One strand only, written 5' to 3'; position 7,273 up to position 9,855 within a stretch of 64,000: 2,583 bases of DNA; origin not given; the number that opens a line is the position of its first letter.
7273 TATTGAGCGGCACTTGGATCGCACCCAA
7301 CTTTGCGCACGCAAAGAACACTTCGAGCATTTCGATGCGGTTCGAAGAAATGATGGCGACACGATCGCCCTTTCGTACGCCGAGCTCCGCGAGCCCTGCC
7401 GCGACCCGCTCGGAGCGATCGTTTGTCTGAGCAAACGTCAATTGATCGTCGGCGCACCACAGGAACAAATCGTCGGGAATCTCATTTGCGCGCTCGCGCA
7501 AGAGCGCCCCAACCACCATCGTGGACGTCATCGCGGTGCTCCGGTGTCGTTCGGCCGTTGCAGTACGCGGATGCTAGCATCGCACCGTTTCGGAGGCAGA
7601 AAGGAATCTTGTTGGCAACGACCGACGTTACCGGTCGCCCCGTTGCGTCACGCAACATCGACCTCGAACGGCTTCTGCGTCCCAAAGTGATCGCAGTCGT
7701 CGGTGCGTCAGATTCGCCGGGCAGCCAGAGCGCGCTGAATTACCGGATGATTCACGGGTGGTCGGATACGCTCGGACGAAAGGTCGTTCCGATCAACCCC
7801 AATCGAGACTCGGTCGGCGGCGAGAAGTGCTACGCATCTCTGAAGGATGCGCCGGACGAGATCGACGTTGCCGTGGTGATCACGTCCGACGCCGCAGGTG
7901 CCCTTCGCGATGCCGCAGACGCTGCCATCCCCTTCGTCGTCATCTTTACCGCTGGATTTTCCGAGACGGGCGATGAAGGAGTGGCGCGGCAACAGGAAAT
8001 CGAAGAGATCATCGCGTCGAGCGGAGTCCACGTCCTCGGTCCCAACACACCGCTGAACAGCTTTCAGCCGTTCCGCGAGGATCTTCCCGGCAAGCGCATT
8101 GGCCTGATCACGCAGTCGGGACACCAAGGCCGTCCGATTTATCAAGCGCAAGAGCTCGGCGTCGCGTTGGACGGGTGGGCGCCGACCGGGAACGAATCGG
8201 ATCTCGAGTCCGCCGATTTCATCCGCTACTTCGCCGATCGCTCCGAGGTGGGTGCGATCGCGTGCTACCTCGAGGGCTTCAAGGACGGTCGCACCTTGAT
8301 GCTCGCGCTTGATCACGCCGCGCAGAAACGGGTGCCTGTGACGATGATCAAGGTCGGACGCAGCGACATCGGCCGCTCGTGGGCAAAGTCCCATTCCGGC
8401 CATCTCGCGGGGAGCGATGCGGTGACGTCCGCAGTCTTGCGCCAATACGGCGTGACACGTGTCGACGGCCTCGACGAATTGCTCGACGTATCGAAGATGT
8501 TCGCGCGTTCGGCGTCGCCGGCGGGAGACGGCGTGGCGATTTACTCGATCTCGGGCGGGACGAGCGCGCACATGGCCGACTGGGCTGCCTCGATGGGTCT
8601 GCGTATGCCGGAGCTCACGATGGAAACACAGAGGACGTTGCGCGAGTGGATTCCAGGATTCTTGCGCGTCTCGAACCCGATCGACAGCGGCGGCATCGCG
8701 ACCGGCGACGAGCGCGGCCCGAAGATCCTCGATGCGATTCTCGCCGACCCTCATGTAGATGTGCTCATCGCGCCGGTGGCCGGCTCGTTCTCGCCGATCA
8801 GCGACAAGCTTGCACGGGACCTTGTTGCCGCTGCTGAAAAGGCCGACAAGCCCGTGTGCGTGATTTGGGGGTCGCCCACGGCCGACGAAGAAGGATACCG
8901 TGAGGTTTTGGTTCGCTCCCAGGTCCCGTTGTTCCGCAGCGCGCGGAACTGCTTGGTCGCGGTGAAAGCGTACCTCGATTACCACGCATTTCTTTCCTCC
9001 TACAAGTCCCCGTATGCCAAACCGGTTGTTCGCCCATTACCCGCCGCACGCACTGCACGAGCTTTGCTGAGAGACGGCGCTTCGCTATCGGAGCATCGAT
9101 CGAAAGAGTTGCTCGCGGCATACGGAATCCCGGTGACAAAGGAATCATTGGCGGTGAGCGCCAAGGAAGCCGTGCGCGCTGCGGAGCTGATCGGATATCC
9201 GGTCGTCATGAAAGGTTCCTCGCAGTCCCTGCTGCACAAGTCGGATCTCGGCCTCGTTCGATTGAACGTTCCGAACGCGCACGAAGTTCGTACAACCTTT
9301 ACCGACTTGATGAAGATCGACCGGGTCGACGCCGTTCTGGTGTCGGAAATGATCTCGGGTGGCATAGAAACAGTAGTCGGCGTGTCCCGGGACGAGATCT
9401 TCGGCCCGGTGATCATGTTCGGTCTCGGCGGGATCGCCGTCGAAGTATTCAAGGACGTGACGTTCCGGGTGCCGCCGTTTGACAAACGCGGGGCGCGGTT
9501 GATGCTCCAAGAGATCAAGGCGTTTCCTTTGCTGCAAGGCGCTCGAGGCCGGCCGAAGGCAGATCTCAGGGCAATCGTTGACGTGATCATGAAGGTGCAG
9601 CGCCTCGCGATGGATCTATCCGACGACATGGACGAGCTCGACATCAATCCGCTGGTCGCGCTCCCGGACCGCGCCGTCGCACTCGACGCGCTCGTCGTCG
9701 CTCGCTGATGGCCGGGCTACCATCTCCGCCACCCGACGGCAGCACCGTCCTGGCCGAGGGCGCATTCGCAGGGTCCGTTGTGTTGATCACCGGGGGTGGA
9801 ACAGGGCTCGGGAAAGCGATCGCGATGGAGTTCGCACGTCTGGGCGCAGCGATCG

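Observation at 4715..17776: Identical 14-bp palindrome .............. at two promoters: candidate operator for a second, unassigned regulator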

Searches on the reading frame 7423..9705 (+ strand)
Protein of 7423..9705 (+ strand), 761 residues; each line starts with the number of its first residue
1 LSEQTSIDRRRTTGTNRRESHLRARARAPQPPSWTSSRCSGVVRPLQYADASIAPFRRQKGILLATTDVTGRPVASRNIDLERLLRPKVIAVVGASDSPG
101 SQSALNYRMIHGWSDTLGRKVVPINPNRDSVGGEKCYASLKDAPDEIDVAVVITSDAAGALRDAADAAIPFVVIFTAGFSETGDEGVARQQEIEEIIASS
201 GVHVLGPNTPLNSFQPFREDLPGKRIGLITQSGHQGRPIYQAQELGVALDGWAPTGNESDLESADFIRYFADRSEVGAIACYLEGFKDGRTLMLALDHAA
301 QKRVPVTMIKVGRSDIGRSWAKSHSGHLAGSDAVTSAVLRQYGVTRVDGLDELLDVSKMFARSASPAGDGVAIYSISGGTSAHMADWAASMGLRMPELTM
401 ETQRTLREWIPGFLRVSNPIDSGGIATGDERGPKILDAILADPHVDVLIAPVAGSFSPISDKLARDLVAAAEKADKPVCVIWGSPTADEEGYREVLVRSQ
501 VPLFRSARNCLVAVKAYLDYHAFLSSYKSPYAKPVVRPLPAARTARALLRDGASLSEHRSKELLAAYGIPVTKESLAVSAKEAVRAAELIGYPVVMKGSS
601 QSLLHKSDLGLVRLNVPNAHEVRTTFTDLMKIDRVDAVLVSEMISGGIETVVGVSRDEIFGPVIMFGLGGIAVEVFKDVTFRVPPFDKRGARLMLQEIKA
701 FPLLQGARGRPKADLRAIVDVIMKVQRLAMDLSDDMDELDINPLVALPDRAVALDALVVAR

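Call 8: search_protein_families(library=pfam, proteins=[window:7423-9705:+])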
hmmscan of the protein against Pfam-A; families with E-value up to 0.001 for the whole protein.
window:7423-9705:+ (761 aa): 5 families
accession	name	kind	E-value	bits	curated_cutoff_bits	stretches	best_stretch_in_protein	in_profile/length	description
PF13549.11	ATP-grasp_5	-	1.5e-68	230.9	27.6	1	550-758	5-219/221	ATP-grasp domain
PF13607.11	Succ_CoA_lig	-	2.7e-37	128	27.4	1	225-360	3-138/138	Succinyl-CoA ligase like flavodoxin domain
PF13380.12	CoA_binding_2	-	6.9e-18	65.6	22.8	1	88-211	1-112/116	CoA binding domain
PF02629.25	CoA_binding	-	5.1e-05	24.4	22.3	1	89-178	5-97/97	CoA binding domain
PF08442.15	ATP-grasp_2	-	7.7e-05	22.8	29.5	0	555-597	2-45/202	ATP-grasp domain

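Call 17: find_related_loci(query=window:7612-9705:+, collection=genome_contigs, flank=10000)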
Query window:7612-9705:+ (698 aa) in genome_contigs; peptide patterns used: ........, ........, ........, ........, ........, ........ (x = any residue, [..] = any of these).
166 stretches matched a pattern; 17 encode a relative of the query (tblastn E <= 1e-3); 17 distinct loci.
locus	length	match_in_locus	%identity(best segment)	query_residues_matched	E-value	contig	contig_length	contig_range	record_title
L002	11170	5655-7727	72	5-698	0e+0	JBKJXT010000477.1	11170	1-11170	MAG: Actinomycetota bacterium isolate swi_bin.182 k127_19716483, whole genome shotgun sequence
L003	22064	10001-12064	73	5-698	0e+0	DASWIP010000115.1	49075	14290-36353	MAG TPA_asm: Actinomycetota bacterium isolate SMAG_U2872 k141_2155341, whole genome shotgun sequence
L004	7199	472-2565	73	4-698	0e+0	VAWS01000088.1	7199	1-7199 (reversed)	MAG: Actinobacteria bacterium isolate AC_12 14_1009_09_20cm_scaffold_8815, whole genome shotgun sequence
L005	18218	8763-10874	63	5-698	0e+0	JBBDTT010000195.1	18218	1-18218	MAG: Actinomycetota bacterium isolate LejiaC_2_71_9 Lejia_C_7142_length_18218_cov_5, whole genome shotgun sequence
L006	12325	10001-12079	58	5-696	0e+0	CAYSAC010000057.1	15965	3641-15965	MAG TPA_asm: uncultured Acidimicrobiaceae bacterium isolate SRP136066_co1_115 genome assembly, contig: NODE_3963_length_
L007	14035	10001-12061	57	14-698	0e+0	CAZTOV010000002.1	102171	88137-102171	MAG TPA_asm: uncultured Burkholderiales bacterium isolate SRP284430_co1_89 genome assembly, contig: NODE_24_length_10217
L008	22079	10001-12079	57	5-696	0e+0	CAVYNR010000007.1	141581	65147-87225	MAG: uncultured Actinomycetes bacterium isolate MFD04212.bin.2.8 genome assembly, contig: contig_39910, whole genome sho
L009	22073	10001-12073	56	5-696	0e+0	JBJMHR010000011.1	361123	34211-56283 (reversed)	MAG: Actinomycetes bacterium isolate H1_18_all_fractions_metab_conc_10_67_14 k255_2957733, whole genome shotgun sequence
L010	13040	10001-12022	52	9-698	0e+0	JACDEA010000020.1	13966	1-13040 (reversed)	MAG: Actinomycetota bacterium isolate MGR_bin348 SD2901_NODE_1254_length_13966_cov_1.064383, whole genome shotgun sequen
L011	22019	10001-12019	52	16-694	0e+0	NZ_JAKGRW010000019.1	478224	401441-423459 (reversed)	Nocardioides alcanivorans strain NGK65 contig_26, whole genome shotgun sequence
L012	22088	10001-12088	54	2-696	0e+0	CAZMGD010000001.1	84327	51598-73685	MAG TPA_asm: uncultured Ilumatobacteraceae bacterium isolate SRP344714_co2_38 genome assembly, contig: NODE_584_length_8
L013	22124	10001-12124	47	5-696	0e+0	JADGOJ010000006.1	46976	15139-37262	MAG: Acidimicrobiales bacterium isolate Chersky.15_6 contig-100_160, whole genome shotgun sequence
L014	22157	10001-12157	51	2-698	0e+0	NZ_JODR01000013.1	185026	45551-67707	Streptomyces albus subsp. albus strain NRRL B-1811 contig13.1, whole genome shotgun sequence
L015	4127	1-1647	57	165-698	0e+0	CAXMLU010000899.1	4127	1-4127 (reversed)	MAG TPA_asm: uncultured bacterium isolate SRR1572169_binner23_Refined_37 genome assembly, contig: ERZ16270753.179839, wh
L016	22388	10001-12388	55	17-694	9e-174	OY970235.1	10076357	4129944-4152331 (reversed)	MAG: uncultured Actinomycetota bacterium isolate MFD03066.bin.c.1 genome assembly, chromosome: 1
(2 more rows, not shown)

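Call 25: search_protein_families(library=ncbifam, proteins=[window:7612-9705:+], max_evalue=0.00001)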
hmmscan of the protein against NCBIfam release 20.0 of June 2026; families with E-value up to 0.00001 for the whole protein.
window:7612-9705:+ (698 aa): 9 families
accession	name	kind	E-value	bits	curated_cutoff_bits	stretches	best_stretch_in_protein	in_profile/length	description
NF045494.1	AcCoALig_Archglob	equivalog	2.3e-119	399.7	1200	2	16-449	216-654/665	acetate--CoA ligase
NF045493.1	HydDutCoALig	equivalog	2.2e-112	376.9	1300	1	21-684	6-683/698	4-hydroxybutyrate--CoA ligase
NF045492.1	HydPropCoALig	equivalog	4e-99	332.8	1300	2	17-453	247-692/700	3-hydroxypropionate--CoA ligase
TIGR02717.1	AcCoA-syn-alpha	equivalog_domain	1.2e-78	264.8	567.15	1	18-457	1-446/447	acetate--CoA ligase alpha subunit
NF001913.0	PRK00696.1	equivalog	5.2e-09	35.6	370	0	492-695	3-216/388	ADP-forming succinate--CoA ligase subunit beta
NF010647.0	PRK14046.1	equivalog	2.4e-07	30.2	604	0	493-551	4-62/392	malate--CoA ligase subunit beta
TIGR01016.1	sucCoAbeta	subfamily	3.7e-07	29.4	375.55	0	492-693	3-214/386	succinate-CoA ligase subunit beta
NF010623.0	PRK14016.1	subfamily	7.1e-07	27.7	877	1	496-583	217-297/871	cyanophycin synthetase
TIGR02068.2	cya_phycin_syn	equivalog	1.1e-06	26.9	850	0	495-583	215-296/862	cyanophycin synthetase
